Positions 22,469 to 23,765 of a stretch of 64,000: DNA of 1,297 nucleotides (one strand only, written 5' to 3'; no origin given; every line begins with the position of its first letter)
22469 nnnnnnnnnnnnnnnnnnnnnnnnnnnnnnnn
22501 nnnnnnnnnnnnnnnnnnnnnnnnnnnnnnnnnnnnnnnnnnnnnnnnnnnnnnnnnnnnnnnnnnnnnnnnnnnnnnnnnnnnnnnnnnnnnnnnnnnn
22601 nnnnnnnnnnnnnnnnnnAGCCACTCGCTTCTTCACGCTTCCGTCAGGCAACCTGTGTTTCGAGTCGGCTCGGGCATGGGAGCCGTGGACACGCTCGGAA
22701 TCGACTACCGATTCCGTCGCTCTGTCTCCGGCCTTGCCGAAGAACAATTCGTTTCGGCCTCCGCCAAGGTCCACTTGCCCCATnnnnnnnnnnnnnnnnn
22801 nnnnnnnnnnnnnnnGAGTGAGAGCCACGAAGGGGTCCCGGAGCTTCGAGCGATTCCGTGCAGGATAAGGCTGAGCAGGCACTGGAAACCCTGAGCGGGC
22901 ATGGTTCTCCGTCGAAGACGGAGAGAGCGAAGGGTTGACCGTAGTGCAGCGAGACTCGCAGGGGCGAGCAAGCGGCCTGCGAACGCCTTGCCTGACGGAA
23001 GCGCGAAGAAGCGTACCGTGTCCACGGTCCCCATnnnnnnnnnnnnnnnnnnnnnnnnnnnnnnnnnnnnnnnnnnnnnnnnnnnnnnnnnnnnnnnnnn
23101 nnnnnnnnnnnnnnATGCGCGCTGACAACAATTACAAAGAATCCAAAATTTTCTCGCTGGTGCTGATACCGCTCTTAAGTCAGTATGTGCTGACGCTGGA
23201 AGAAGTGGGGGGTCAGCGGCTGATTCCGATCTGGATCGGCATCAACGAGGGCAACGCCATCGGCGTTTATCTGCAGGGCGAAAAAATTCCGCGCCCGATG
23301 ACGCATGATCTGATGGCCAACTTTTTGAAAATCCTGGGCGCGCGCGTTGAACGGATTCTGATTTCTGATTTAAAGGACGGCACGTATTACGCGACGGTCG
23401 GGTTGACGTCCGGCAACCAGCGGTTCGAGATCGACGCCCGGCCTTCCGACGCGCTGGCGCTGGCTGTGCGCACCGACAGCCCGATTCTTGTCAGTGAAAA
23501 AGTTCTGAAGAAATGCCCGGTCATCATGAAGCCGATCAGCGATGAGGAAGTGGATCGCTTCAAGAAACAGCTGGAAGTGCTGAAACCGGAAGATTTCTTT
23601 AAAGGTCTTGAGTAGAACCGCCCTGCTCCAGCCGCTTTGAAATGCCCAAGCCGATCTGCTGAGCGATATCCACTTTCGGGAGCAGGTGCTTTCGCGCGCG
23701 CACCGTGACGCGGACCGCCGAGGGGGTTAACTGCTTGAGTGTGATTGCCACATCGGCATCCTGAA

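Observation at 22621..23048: ORF-less ~430-bp intergenic block with two long complementary segment pairs in a crossing (pseudoknot-like or circularly permuted) arrangement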

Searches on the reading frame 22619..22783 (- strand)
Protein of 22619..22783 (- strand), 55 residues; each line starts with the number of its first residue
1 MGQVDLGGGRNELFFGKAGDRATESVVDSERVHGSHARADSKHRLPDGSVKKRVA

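Call 45: search_protein_representatives(protein=window:22619-22783:-)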
Query: 55 residues. Proteins with E-value up to 0.001 (for the whole library): 3; up to 1e-10: 2; up to 1e-30: 0. The best 3 are listed.
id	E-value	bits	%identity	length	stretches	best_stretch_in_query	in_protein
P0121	2.3e-15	71.7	84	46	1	1-43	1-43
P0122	3.2e-12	61.9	84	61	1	1-38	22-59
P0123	8.9e-04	35.6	79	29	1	1-29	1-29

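Call 47: find_encoding_contigs(protein=P0121, flank=5000, max_places=10)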
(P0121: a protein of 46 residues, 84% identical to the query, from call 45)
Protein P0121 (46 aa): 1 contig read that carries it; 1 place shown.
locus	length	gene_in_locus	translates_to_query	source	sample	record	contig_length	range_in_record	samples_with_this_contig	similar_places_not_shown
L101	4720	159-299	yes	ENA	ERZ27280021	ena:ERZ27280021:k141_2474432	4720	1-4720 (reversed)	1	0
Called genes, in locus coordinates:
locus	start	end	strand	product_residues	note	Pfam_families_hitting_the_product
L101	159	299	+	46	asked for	-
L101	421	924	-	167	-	PF01152:Bac_globin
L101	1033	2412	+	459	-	PF00206:Lyase_1, PF10415:FumaraseC_C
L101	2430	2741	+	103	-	PF00355:Rieske, PF13806:Rieske_2, PF22543:Rieske_4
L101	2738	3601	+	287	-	PF01261:AP_endonuc_2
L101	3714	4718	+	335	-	?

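Call 48: find_encoding_contigs(protein=P0122, flank=5000, max_places=10)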
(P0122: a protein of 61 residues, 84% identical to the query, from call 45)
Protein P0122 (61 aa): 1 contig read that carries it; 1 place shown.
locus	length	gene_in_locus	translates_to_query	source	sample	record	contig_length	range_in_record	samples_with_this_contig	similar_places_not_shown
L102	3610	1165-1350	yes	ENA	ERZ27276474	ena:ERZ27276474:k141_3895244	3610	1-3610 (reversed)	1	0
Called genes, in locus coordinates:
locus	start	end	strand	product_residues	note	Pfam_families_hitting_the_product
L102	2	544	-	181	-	?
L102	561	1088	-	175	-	PF01048:PNP_UDP_1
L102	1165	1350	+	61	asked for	-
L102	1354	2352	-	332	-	PF01073:3Beta_HSD, PF01370:Epimerase, PF02719:Polysacc_synt_2, PF05368:NmrA, PF13460:NAD_binding_10, PF16363:GDP_Man_Dehyd, PF07993:NAD_binding_4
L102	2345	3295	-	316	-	PF03706:LPG_synthase_TM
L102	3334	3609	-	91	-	?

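Call 53: find_homologous_proteins(query=A2, max_evalue=10)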
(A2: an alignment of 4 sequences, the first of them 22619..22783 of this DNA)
Query A2 (4 sequences) (55 aa, profile of the alignment): 6 proteins with E <= 10 among 112 candidates.
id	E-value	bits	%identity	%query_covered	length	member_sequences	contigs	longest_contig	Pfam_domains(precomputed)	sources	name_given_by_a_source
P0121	1.8e-29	119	86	76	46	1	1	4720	-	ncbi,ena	-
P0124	3.8e-25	105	90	76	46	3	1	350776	-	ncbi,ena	-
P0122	3.1e-24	102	84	69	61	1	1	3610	-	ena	-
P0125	8.1e-24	101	90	87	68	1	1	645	-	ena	-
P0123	2.9e-15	74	79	53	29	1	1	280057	-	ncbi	-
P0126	1.3e-4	40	50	84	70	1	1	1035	-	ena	-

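Call 54: find_encoding_contigs(protein=P0124, flank=10000, max_places=10)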
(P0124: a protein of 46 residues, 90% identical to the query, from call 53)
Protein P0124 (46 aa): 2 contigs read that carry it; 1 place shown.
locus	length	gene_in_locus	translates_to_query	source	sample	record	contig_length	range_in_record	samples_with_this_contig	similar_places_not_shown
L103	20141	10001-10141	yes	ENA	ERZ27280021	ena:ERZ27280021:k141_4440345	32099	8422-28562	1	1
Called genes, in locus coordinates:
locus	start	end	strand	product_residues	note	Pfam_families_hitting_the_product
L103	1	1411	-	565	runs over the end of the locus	PF02776:TPP_enzyme_N, PF00205:TPP_enzyme_M, PF02775:TPP_enzyme_C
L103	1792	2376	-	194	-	-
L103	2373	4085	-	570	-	PF00920:ILVD_EDD_N, PF24877:ILV_EDD_C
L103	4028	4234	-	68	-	PF12728:HTH_17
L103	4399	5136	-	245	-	PF00561:Abhydrolase_1, PF00975:Thioesterase, PF12146:Hydrolase_4, PF12697:Abhydrolase_6, PF03096:Ndr, PF20408:Abhydrolase_11 (faint)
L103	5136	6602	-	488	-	PF02585:PIG-L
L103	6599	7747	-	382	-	PF01168:Ala_racemase_N, PF00842:Ala_racemase_C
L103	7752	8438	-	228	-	PF00814:TsaD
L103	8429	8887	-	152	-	PF02367:TsaE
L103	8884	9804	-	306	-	PF00586:AIRS, PF02769:AIRS_C (faint)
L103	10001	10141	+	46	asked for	-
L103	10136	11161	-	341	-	PF02517:Rce1-like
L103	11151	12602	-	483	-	PF01026:TatD_DNase, PF04909:Amidohydro_2, PF04055:Radical_SAM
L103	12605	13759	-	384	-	PF00266:Aminotran_5, PF01041:DegT_DnrJ_EryC1, PF01212:Beta_elim_lyase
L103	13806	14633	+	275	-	PF13487:HD_5, PF01966:HD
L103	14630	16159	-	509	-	PF00133:tRNA-synt_1, PF01406:tRNA-synt_1e (faint), PF01921:tRNA-synt_1f (faint), PF09334:tRNA-synt_1g, PF00133:tRNA-synt_1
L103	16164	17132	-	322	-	PF13177:DNA_pol3_delta2, PF09115:DNApol3-delta_C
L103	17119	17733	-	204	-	PF13401:AAA_22 (weak), PF02223:Thymidylate_kin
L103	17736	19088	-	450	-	PF01406:tRNA-synt_1e, PF00133:tRNA-synt_1, PF01921:tRNA-synt_1f (weak), PF09334:tRNA-synt_1g, PF09190:DALR_2 (faint), PF23493:CysS_C (weak)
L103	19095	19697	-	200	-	PF00132:Hexapep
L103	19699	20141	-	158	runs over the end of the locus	PF02542:YgbB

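Call 55: find_encoding_contigs(protein=P0125, flank=5000, max_places=10)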
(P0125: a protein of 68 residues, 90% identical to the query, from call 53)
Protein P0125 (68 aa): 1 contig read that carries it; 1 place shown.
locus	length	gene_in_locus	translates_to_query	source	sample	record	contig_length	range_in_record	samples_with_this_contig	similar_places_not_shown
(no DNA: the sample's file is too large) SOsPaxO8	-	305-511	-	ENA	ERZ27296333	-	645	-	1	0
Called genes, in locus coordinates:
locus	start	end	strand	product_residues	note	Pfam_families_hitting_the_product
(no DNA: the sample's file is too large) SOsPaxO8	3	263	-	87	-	?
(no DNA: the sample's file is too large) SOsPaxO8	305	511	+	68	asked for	-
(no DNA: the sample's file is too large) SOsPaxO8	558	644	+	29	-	?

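Call 56: find_encoding_contigs(protein=P0126, flank=5000, max_places=10)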
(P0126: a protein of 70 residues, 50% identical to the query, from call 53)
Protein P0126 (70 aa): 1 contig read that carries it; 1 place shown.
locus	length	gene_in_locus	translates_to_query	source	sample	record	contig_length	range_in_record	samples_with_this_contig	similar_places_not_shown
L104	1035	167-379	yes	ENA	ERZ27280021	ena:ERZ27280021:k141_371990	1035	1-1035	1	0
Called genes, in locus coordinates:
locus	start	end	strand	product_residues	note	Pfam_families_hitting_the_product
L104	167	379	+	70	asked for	-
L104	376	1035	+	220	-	?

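Call 60: list_cluster_members(proteins=[P0121, P0122, P0123, P0124, P0125, P0126])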
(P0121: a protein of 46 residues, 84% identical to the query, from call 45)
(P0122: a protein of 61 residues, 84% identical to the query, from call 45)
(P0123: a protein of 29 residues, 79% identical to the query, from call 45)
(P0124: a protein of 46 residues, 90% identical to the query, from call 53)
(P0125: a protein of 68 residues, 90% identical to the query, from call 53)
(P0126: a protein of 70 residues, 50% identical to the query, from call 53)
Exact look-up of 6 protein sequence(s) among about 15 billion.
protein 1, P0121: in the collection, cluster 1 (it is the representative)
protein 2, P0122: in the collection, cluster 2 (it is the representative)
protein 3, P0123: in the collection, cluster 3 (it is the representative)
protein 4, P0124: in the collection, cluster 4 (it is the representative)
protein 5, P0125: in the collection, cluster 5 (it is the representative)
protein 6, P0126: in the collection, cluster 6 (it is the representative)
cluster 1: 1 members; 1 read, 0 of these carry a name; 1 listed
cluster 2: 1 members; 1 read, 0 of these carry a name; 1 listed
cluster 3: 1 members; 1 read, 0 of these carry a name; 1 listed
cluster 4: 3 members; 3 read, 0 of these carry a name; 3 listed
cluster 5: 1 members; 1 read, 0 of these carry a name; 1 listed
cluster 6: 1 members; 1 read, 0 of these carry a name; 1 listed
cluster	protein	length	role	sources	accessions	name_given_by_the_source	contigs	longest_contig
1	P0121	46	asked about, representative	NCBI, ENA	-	-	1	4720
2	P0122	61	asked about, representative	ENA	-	-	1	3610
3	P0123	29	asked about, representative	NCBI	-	-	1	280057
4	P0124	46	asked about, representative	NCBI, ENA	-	-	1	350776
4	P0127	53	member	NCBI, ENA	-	-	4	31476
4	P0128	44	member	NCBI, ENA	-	-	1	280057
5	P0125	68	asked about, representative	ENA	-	-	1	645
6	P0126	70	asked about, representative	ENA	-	-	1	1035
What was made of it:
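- Tried and rejected: The 55-aa - strand ORF over A, B and M1 recovered spurious ORFs called on other copies (calls 45, 53, 60).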

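Call 61: find_encoding_contigs(protein=P0128, flank=10000, max_places=10)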
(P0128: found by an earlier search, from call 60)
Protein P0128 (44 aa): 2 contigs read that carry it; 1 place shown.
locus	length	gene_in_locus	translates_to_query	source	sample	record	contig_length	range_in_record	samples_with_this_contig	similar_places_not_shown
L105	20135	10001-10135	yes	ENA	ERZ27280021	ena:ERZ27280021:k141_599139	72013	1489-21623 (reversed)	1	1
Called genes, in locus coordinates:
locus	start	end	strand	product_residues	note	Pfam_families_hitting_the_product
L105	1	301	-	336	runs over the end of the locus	PF01118:Semialdhyde_dh, PF02774:Semialdhyde_dhC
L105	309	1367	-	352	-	PF00180:Iso_dh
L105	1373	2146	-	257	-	PF00977:His_biosynth (faint), PF05690:ThiG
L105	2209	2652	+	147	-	-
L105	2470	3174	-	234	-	PF01522:Polysacc_deac_1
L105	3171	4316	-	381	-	PF03092:BT1, PF07690:MFS_1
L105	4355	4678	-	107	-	PF03840:SecG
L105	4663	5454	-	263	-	PF00121:TIM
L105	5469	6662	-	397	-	PF00162:PGK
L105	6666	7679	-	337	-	PF00044:Gp_dh_N, PF02800:Gp_dh_C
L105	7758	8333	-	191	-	PF09411:PagL, PF13505:OMP_b-brl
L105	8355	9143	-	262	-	PF00551:Formyl_trans_N, PF02911:Formyl_trans_C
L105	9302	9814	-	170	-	PF01327:Pep_deformylase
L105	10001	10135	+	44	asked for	-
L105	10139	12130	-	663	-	PF17764:PriA_3primeBD, PF04851:ResIII, PF00270:DEAD, PF00271:Helicase_C, PF18074:PriA_C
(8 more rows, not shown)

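Call 62: find_encoding_contigs(protein=P0127, flank=10000, max_places=10)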
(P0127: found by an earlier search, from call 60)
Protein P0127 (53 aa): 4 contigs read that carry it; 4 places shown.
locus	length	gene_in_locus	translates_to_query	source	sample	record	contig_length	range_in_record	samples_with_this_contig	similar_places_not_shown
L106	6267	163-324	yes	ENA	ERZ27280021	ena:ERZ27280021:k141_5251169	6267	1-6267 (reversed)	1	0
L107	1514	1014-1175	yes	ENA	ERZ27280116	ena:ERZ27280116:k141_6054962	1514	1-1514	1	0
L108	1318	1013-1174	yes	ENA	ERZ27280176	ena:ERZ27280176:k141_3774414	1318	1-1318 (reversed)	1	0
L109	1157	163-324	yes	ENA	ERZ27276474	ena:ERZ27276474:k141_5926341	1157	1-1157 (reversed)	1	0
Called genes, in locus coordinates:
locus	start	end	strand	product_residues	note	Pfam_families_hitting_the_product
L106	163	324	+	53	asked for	-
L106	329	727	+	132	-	PF14489:QueF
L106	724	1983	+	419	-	PF03417:AAT (weak)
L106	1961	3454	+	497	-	PF00171:Aldedh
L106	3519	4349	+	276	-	-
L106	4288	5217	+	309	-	-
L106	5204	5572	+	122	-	-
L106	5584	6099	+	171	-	PF02469:Fasciclin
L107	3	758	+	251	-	?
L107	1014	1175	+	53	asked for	-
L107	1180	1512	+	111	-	?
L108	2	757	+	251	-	?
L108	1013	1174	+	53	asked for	-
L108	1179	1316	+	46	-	?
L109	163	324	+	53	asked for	-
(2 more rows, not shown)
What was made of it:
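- Orientation relative to neighbouring genes is inconsistent (calls 47, 54, 61, 62).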

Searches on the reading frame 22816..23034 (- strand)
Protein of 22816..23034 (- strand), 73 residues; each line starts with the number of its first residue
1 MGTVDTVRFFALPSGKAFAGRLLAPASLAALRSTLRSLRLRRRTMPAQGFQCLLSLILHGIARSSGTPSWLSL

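Call 38: find_homologous_proteins(query=window:22816-23034:-, max_evalue=10)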
Query seq(73 aa): 1 candidates shared short words with the query, none scored E <= 10.
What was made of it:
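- On MITE: The 73-aa ORF has no homologue (call 38).
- Tried and rejected: Nothing (call 38).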

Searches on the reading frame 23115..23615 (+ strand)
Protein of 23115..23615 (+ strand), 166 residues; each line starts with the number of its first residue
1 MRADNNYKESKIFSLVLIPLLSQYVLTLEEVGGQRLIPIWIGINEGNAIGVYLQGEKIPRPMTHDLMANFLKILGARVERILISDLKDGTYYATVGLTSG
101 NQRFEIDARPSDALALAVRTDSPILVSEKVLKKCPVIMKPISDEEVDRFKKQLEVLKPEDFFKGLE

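Call 13: search_protein_families(library=pfam, proteins=[window:23115-23615:+])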
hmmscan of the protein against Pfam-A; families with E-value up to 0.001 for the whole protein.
window:23115-23615:+ (166 aa): 1 family
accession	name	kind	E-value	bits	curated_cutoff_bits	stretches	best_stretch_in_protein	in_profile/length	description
PF02577.19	BFN_dom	-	2.2e-38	131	27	1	27-136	2-109/112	Bifunctional nuclease domain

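Call 15: find_encoding_contigs(protein=window:23115-23615:+, flank=3000, max_places=10)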
Protein window:23115-23615:+ (166 aa): no gene with exactly this product is on record in the collection.

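Call 16: find_homologous_proteins(query=window:23115-23612:+)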
Query window:23115-23612:+ (166 aa): 6735 proteins with E <= 0.001 among 6827 candidates; the best 120 are listed.
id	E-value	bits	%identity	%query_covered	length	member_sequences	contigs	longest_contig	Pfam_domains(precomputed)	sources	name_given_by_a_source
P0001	3.6e-93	327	89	100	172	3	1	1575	PF02577.20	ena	-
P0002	6.8e-80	284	76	100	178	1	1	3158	PF02577.20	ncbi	-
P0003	1.2e-79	284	77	99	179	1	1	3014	PF02577.20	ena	-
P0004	1.3e-79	283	75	100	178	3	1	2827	PF02577.20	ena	-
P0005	1.3e-79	283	75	100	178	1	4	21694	PF02577.20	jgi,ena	-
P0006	2.2e-79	283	76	100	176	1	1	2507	PF02577.20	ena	-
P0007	5.2e-79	281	75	100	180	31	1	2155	PF02577.20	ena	-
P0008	6.0e-79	281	75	100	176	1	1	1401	PF02577.20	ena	-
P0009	1.0e-78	280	75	100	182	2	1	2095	PF02577.20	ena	-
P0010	2.2e-78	279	76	100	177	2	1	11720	PF02577.20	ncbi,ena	-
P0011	4.7e-78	278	75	99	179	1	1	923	PF02577.20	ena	-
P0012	6.8e-78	278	76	100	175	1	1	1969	PF02577.20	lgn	-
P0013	6.9e-78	278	73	100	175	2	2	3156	PF02577.20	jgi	jgi:uncharacterized protein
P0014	8.0e-78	278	73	100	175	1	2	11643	PF02577.20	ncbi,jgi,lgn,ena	-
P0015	1.1e-77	277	75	100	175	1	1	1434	PF02577.20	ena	-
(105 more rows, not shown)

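Call 18: find_related_loci(query=A1, collection=genome_contigs, flank=3000)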
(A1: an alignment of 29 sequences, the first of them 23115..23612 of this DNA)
Query A1 (166 aa) in genome_contigs; peptide patterns used: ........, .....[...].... (x = any residue, [..] = any of these).
600 stretches matched a pattern (row limit reached: there are more); 600 encode a relative of the query (tblastn E <= 1e-3); the best 80 are kept; 80 distinct loci.
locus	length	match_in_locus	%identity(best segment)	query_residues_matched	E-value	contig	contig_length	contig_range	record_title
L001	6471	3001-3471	50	9-165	7e-47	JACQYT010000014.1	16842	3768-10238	MAG: Elusimicrobia bacterium isolate NC_groundwater_1548_Pr4_S-0.65um_54_32 SR1-18-Sp65_coassembly_scaffold_9811, whole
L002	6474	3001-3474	44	8-165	2e-41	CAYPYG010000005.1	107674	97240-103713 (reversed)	MAG TPA_asm: uncultured Elusimicrobiaceae bacterium isolate binchicken_co20_337 genome assembly, contig: NODE_491_length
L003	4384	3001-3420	46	22-161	1e-41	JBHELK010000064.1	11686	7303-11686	MAG: Actinomycetota bacterium isolate S2_bin.11.orig S2_k141_1873993, whole genome shotgun sequence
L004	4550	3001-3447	46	15-163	7e-41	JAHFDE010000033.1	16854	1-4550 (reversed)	MAG: Candidatus Methylomirabilota bacterium isolate nzgw238 NODE_2157_length_16855_cov_6.076073, whole genome shotgun se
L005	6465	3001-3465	43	9-163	8e-40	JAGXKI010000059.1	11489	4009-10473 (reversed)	Bacterium isolate GSL_GB14_3 NODE_814_length_11489_cov_9.17136, whole genome shotgun sequence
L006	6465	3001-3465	43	9-163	2e-39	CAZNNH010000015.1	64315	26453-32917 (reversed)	MAG TPA_asm: uncultured Acidobacteriota bacterium isolate binchicken_co129_729 genome assembly, contig: NODE_978_length_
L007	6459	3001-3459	42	11-163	2e-39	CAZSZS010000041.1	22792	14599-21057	MAG TPA_asm: uncultured Eubacteriales bacterium isolate SRP185410_co1_466 genome assembly, contig: k141_1294250, whole g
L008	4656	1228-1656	44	22-164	5e-39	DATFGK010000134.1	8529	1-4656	MAG TPA_asm: Actinomycetota bacterium isolate SMAG_U8660 k141_1650302, whole genome shotgun sequence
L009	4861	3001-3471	44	9-163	3e-39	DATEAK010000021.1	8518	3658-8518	MAG TPA_asm: bacterium isolate SMAG_U8216 k141_2029981, whole genome shotgun sequence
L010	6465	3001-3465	43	9-163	3e-39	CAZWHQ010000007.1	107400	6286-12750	MAG TPA_asm: uncultured Eubacteriales bacterium isolate binchicken_co275_153 genome assembly, contig: NODE_100_length_10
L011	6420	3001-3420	44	22-161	7e-38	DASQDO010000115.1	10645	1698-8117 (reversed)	MAG TPA_asm: Actinomycetota bacterium isolate SMAG_U11729 k141_134443, whole genome shotgun sequence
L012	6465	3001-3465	42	9-163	3e-38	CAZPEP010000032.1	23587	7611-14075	MAG TPA_asm: uncultured Eubacteriales bacterium isolate binchicken_co255_216 genome assembly, contig: k141_693134, whole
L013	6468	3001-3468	41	8-163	5e-38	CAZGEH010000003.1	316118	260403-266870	MAG TPA_asm: uncultured Acidobacteriota bacterium isolate binchicken_co274_138 genome assembly, contig: NODE_30_length_3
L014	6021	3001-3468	42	9-163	7e-38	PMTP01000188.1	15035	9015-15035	MAG: Acidobacteriaceae bacterium isolate palsa_128 73.20110700_P2D.59_contig_8801, whole genome shotgun sequence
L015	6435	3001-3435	43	23-164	7e-38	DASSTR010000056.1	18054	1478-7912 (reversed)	MAG TPA_asm: Solirubrobacterales bacterium isolate SMAG_U546 k141_806203, whole genome shotgun sequence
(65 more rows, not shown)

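Call 19: find_encoding_contigs(protein=P0001, flank=3000, max_places=4)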
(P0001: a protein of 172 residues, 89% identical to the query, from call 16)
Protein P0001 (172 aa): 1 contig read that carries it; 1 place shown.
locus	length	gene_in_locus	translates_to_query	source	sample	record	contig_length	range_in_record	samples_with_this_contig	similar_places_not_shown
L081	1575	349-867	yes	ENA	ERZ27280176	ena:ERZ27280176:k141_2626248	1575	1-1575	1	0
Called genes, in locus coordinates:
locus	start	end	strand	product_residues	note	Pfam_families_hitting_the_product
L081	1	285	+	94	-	?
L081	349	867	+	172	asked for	PF02577:BFN_dom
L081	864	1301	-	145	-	PF12092:DUF3568 (weak)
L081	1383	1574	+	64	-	?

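Call 20: find_encoding_contigs(protein=P0005, flank=3000, max_places=4)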
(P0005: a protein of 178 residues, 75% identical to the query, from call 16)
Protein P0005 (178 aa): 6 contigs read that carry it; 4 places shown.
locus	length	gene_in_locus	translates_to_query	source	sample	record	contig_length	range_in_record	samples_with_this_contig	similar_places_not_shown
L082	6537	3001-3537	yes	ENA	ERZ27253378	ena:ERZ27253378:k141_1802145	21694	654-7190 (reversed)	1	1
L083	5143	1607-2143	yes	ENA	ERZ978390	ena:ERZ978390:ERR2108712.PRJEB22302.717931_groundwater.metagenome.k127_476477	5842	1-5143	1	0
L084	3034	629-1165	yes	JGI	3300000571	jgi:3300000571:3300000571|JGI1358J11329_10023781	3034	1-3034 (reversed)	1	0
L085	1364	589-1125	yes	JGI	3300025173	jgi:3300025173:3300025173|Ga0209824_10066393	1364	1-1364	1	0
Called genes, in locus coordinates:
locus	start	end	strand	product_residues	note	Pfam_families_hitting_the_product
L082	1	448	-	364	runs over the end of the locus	PF03739:LptF_LptG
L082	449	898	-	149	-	PF00156:Pribosyltran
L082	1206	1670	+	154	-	-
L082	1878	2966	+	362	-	PF05958:tRNA_U5-meth_tr, PF02475:TRM5-TYW2_MTfase (weak), PF09445:Methyltransf_15 (weak), PF13847:Methyltransf_31 (weak)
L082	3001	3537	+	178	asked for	PF02577:BFN_dom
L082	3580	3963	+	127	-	PF02627:CMD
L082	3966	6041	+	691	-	PF12439:GDE_N, PF06202:GDE_C, PF22422:MGH1-like_GH (faint)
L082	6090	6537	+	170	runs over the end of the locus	-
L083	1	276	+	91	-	?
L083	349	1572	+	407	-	PF05958:tRNA_U5-meth_tr, PF02475:TRM5-TYW2_MTfase (weak), PF09445:Methyltransf_15 (weak), PF13847:Methyltransf_31 (weak)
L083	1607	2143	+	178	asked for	PF02577:BFN_dom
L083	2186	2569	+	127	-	PF02627:CMD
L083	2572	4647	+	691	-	PF12439:GDE_N, PF06202:GDE_C, PF22422:MGH1-like_GH (faint)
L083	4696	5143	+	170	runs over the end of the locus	-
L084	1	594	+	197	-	?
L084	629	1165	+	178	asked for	PF02577:BFN_dom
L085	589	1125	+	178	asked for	PF02577:BFN_dom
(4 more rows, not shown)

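Call 21: find_encoding_contigs(protein=P0010, flank=3000, max_places=4)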
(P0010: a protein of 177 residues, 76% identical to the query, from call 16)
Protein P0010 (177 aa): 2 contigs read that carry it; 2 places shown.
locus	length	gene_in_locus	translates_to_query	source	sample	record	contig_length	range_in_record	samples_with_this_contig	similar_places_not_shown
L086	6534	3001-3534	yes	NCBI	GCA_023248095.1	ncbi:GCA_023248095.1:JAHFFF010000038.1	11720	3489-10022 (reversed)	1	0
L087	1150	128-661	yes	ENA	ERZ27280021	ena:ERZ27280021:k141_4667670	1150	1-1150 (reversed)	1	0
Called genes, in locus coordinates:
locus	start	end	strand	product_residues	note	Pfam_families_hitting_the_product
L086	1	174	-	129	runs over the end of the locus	PF00156:Pribosyltran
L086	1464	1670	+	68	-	-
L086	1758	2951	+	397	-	PF13649:Methyltransf_25 (faint), PF05958:tRNA_U5-meth_tr, PF09445:Methyltransf_15 (weak), PF13847:Methyltransf_31 (faint)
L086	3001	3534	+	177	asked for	PF02577:BFN_dom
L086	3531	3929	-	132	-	PF12092:DUF3568 (weak)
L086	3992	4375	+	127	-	PF02627:CMD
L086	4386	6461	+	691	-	PF12439:GDE_N, PF06202:GDE_C, PF22422:MGH1-like_GH (weak)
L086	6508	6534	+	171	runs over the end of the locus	PF07963:N_methyl (faint)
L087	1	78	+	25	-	?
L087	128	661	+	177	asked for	PF02577:BFN_dom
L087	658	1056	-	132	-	PF12092:DUF3568 (weak)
